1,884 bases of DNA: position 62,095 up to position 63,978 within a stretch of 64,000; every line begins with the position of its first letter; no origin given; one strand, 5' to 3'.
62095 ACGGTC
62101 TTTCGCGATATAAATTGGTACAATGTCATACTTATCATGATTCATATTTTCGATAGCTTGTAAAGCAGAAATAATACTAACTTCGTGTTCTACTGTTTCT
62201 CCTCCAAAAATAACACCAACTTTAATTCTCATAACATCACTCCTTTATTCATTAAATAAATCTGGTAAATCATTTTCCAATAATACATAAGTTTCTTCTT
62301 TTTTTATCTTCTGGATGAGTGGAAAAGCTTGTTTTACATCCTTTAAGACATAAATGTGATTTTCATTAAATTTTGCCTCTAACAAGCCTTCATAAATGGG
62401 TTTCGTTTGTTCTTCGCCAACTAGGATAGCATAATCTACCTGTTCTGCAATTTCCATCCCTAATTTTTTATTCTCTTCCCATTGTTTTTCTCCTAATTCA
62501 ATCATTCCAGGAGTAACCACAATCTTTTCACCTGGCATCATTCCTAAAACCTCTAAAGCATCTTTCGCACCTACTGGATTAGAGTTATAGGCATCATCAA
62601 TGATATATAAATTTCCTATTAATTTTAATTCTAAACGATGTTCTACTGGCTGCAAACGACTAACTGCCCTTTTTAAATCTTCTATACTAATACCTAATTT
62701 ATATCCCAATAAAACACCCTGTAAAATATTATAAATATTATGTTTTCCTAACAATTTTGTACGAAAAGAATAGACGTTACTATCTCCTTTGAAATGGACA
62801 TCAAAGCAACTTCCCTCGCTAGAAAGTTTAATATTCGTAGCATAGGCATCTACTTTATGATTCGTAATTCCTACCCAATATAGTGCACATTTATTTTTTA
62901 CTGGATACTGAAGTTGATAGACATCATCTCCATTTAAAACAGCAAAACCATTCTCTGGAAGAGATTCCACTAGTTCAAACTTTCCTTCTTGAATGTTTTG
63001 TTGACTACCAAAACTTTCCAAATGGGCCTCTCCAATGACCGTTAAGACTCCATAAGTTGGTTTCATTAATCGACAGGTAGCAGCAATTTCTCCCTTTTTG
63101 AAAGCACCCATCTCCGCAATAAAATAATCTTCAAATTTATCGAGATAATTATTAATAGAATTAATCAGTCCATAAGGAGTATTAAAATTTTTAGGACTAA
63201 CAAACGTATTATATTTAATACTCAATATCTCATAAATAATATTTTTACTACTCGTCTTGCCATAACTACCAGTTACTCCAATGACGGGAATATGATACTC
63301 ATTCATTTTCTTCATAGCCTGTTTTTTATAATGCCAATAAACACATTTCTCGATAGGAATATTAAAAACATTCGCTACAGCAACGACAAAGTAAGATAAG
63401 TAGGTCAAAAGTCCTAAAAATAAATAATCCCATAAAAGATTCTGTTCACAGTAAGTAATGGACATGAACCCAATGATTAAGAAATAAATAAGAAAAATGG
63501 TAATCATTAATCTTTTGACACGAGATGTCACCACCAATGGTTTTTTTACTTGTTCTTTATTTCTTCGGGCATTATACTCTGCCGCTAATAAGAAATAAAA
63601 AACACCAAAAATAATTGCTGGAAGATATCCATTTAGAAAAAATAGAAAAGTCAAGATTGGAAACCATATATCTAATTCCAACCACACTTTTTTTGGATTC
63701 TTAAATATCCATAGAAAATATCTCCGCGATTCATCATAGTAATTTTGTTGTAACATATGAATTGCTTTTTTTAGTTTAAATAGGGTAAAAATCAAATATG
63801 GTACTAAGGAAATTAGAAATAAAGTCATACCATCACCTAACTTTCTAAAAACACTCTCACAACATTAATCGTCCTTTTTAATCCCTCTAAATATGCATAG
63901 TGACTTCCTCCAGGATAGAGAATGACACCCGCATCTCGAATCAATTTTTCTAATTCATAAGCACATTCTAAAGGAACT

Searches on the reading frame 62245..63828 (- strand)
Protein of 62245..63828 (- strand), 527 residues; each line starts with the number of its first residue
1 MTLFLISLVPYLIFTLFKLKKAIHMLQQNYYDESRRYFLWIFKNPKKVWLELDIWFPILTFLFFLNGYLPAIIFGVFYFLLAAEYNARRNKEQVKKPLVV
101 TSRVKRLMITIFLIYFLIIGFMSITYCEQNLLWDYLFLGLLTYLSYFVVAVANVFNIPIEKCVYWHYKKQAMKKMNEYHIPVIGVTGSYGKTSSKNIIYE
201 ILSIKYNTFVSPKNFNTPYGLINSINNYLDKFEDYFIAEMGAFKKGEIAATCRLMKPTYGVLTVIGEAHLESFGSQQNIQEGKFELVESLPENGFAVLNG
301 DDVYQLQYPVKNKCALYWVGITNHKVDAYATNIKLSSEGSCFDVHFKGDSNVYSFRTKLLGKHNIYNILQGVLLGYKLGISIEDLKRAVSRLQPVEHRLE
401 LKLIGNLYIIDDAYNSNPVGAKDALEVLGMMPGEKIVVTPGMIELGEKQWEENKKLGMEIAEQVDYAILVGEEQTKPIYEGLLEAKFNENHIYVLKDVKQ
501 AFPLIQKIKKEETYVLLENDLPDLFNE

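Call 23: search_protein_families(library=pfam, proteins=[window:62245-63828:-], max_evalue=0.001)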
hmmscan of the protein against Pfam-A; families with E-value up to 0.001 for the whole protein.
window:62245-63828:- (527 aa): 2 families
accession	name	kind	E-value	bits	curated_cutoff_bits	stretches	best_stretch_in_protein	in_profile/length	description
PF08245.18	Mur_ligase_M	-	1.4e-38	133.3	24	1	185-372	1-197/200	Mur ligase middle domain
PF02875.26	Mur_ligase_C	-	1.1e-09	39.7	28.4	1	397-516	1-122/127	Mur ligase, glutamate ligase domain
